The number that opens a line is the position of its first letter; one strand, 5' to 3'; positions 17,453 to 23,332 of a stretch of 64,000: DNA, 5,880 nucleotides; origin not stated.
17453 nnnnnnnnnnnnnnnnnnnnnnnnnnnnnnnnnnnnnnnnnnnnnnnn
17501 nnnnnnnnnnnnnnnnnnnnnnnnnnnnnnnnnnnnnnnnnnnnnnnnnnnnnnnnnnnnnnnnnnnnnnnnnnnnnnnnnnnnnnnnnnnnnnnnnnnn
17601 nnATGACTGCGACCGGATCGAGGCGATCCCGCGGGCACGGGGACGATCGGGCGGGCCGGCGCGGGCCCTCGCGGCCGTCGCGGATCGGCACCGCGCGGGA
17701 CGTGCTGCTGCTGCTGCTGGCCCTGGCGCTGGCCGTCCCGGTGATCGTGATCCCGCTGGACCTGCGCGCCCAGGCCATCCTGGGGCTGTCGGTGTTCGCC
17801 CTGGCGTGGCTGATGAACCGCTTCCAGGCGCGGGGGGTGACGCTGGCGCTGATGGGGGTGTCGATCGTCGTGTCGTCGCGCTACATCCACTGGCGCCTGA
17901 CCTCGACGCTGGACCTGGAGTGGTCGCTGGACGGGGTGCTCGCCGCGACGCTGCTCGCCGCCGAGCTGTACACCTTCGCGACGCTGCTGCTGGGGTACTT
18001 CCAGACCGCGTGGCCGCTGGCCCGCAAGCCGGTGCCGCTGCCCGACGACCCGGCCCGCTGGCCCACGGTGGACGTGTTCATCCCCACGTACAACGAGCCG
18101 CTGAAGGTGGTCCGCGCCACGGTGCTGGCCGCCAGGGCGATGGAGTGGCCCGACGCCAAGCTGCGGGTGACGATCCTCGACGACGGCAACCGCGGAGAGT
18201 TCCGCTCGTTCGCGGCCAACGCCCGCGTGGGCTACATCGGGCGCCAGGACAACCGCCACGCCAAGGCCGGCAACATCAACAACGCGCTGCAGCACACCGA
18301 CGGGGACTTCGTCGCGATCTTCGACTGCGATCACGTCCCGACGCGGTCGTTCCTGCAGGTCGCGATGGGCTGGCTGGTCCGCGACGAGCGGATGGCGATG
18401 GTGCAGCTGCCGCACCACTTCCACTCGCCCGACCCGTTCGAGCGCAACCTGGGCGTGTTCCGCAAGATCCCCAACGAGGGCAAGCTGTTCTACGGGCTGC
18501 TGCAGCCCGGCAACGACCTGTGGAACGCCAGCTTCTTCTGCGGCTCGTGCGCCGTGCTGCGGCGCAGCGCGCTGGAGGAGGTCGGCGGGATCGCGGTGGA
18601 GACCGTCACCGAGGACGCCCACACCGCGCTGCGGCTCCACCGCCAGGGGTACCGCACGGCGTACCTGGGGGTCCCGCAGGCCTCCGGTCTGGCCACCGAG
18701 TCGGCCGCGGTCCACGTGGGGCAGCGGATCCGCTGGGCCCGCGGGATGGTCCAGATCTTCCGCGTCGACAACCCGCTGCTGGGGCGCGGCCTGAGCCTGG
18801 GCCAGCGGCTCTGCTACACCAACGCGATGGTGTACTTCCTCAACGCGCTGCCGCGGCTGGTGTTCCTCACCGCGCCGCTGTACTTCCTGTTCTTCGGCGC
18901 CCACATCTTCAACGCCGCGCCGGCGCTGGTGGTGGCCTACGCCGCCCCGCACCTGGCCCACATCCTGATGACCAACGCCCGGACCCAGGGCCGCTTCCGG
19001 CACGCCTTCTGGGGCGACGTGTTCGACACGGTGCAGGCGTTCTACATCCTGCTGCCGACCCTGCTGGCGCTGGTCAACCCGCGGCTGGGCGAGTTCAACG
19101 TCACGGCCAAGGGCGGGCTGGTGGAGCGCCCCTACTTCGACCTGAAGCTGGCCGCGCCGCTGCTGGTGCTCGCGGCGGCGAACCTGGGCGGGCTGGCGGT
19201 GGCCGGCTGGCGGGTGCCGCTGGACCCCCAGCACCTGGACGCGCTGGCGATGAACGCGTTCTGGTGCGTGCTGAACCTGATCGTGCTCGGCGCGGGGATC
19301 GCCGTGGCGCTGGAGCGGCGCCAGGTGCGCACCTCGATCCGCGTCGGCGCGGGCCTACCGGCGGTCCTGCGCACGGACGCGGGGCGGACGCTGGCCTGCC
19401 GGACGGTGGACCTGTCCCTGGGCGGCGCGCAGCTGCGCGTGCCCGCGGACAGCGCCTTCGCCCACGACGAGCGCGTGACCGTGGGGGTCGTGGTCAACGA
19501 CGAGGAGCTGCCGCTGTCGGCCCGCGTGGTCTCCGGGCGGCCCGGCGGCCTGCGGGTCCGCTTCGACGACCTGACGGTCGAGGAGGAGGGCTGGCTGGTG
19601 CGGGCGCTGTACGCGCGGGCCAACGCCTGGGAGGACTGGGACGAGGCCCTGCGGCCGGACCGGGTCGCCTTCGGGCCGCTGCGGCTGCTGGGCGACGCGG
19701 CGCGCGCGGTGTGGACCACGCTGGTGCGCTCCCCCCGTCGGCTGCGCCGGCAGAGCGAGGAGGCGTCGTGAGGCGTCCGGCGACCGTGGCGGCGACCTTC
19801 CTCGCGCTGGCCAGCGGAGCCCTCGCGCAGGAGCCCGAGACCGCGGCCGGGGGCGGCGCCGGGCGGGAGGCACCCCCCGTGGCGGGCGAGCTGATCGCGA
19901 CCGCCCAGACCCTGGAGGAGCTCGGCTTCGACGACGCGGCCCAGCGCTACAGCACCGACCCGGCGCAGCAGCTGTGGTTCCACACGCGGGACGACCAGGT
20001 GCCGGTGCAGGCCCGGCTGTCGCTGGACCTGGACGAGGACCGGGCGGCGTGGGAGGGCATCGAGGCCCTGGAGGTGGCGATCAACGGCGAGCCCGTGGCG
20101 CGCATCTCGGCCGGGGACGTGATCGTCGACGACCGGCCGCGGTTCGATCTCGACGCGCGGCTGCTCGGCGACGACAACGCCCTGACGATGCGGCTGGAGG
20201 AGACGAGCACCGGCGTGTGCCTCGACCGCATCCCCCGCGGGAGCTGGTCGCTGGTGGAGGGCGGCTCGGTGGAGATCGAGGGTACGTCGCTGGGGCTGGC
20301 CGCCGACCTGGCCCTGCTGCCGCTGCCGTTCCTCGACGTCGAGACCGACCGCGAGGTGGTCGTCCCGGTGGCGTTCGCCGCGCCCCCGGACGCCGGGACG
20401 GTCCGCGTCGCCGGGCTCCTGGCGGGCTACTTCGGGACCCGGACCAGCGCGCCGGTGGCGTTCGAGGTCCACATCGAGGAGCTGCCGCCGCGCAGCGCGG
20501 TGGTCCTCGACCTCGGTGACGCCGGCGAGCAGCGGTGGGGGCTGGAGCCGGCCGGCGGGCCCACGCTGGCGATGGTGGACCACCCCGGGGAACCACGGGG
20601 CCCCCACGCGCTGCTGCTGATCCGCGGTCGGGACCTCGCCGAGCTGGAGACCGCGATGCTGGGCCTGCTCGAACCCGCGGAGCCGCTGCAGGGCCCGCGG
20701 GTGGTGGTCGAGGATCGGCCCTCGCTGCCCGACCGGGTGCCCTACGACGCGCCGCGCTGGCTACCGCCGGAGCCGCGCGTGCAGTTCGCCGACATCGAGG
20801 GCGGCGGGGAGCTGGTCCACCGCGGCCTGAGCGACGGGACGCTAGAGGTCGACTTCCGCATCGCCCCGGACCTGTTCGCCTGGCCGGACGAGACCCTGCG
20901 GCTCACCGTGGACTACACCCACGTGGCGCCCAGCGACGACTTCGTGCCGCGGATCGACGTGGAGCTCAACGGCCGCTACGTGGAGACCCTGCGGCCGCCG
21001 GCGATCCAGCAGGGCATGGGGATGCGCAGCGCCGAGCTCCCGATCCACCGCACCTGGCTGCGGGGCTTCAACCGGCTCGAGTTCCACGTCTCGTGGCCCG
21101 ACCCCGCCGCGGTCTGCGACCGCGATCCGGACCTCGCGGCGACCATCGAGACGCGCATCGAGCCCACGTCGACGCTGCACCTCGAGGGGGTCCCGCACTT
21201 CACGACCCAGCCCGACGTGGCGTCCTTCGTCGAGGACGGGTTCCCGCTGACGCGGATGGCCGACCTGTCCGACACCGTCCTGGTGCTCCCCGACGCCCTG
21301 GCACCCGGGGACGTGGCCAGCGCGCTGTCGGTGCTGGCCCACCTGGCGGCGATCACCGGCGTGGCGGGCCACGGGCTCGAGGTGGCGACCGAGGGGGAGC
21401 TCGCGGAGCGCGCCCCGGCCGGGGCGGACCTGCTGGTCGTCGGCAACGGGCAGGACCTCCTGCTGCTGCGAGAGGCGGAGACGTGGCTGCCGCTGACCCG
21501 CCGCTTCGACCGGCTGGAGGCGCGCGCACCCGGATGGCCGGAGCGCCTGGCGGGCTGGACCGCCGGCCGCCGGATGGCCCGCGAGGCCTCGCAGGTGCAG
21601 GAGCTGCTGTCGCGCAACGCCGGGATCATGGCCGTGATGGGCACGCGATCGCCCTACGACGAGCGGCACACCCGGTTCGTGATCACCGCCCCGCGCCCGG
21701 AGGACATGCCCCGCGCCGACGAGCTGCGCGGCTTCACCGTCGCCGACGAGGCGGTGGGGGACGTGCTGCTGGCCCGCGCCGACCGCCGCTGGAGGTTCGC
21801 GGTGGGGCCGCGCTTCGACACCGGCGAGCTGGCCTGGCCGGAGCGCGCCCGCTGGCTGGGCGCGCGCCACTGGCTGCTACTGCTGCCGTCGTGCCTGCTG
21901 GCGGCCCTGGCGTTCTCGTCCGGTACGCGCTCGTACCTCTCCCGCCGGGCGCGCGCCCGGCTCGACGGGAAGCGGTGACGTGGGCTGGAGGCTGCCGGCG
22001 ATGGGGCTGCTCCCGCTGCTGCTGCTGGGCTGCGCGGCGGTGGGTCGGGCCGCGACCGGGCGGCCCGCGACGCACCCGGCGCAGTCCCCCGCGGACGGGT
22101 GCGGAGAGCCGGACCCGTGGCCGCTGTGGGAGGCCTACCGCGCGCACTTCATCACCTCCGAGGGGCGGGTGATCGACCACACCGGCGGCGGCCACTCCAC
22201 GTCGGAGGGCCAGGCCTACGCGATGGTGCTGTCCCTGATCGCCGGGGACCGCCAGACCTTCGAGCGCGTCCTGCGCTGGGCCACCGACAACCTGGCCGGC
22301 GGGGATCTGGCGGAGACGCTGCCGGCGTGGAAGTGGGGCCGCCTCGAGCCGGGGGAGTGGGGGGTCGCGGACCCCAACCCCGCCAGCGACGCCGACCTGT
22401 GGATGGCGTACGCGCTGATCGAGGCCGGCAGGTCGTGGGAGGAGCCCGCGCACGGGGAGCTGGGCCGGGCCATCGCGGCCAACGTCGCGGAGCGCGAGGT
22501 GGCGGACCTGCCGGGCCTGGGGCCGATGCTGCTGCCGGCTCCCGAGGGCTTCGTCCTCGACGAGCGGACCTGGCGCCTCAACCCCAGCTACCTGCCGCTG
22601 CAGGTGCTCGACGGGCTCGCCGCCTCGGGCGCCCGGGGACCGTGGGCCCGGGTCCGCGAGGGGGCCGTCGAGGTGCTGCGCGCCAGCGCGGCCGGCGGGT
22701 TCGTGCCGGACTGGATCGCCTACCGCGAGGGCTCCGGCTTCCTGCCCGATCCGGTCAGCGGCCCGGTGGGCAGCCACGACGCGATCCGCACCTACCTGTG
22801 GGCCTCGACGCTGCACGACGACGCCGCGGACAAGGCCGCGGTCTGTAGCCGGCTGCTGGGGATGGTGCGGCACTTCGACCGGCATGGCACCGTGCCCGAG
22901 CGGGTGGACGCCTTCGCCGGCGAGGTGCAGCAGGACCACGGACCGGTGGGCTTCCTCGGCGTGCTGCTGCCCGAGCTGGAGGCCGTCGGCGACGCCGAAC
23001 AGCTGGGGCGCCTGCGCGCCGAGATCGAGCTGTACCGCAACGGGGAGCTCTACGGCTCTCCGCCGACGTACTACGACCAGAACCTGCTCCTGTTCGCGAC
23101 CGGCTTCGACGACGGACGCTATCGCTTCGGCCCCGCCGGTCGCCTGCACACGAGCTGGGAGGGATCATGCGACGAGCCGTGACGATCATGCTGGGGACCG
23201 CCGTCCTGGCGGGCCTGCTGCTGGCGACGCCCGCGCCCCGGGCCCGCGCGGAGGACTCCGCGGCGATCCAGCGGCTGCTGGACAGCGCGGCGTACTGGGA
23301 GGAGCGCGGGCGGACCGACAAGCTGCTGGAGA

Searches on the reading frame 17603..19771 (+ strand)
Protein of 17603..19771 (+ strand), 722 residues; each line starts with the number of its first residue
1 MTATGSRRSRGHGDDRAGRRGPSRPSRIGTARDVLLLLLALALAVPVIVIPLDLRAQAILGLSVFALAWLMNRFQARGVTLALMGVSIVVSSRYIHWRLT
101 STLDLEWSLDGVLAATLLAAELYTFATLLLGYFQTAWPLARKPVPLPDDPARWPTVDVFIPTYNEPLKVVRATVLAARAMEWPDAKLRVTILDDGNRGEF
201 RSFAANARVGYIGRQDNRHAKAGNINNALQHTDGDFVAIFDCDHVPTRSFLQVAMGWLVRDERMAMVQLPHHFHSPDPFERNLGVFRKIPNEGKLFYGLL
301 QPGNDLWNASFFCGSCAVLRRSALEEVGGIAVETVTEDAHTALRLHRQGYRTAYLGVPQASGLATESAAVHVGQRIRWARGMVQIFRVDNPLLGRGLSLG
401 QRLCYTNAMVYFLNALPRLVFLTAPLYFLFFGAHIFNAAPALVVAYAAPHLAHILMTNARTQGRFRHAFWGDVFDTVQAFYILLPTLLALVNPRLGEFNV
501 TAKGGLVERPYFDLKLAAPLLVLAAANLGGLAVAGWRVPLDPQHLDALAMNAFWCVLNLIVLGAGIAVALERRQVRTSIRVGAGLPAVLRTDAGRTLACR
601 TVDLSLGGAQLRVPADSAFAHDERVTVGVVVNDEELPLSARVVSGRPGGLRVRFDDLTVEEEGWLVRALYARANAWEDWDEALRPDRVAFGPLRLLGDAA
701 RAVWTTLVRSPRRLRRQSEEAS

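Call 22: search_protein_families(library=pfam, proteins=[window:17603-19771:+], max_evalue=0.001)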
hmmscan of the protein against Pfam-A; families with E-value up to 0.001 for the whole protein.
window:17603-19771:+ (722 aa): 6 families
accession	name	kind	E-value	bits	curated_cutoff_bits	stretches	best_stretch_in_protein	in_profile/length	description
PF00535.33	Glycos_transf_2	-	5.8e-23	82.1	23.3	1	158-327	2-167/168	Glycosyl transferase family 2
PF13632.12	Glyco_trans_2_3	-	1.5e-17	64.5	27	1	237-438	2-180/198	Glycosyl transferase family group 2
PF13641.12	Glyco_tranf_2_3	-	3e-17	63.8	27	1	154-381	1-230/230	Glycosyltransferase like family 2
PF07238.19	PilZ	-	6.2e-14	52.6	22.5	1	574-670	1-101/102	PilZ domain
PF03552.20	Cellulose_synt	-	9.9e-14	51.2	24.7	1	327-442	415-535/722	Cellulose synthase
PF13506.12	Glyco_transf_21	-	6.6e-08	32.6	21.7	1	220-380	17-174/174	Glycosyl transferase family 21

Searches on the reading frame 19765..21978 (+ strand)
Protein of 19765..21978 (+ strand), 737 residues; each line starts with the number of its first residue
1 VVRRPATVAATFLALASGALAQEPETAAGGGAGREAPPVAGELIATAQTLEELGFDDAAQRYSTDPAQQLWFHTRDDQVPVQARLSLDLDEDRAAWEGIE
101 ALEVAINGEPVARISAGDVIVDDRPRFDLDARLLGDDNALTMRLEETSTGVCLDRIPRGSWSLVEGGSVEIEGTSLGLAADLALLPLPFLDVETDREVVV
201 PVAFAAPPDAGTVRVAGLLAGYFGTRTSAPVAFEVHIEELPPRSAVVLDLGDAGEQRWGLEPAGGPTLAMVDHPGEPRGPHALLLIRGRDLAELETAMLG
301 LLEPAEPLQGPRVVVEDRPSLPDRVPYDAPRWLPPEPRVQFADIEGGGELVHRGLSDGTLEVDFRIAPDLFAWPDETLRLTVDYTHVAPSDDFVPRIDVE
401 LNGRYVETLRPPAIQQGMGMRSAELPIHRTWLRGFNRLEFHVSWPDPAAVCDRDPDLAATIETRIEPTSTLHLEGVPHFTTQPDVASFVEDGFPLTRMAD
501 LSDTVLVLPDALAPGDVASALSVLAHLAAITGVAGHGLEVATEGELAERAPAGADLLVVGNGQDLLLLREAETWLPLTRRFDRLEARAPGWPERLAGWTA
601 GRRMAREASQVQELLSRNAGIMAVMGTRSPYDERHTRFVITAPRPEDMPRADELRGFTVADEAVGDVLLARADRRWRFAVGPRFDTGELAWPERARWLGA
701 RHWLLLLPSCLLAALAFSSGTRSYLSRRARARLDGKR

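Call 22: search_protein_families(library=pfam, proteins=[window:19765-21978:+], max_evalue=0.001)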
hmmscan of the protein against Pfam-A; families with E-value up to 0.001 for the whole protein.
window:19765-21978:+ (737 aa): 1 family
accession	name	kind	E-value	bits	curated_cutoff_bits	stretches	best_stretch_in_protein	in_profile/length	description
PF03170.19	BcsB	-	3e-107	359.9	21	1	48-636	6-602/606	Bacterial cellulose synthase subunit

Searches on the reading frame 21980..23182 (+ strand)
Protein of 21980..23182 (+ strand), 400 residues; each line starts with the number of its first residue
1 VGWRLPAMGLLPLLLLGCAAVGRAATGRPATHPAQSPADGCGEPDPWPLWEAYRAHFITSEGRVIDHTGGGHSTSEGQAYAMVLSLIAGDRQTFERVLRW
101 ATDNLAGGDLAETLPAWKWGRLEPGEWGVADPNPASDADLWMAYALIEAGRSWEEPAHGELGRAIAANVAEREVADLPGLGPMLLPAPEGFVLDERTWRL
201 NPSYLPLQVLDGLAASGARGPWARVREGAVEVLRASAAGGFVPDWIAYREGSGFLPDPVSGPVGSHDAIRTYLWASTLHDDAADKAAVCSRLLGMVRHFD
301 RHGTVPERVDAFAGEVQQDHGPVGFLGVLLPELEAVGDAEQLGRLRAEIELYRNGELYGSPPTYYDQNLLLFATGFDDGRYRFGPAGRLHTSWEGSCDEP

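Call 22: search_protein_families(library=pfam, proteins=[window:21980-23182:+], max_evalue=0.001)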
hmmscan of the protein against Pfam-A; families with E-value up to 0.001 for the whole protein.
window:21980-23182:+ (400 aa): 1 family
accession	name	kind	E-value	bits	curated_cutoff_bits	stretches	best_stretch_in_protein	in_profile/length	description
PF01270.23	Glyco_hydro_8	-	1.6e-53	182.4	24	1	47-377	25-339/341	Glycosyl hydrolases family 8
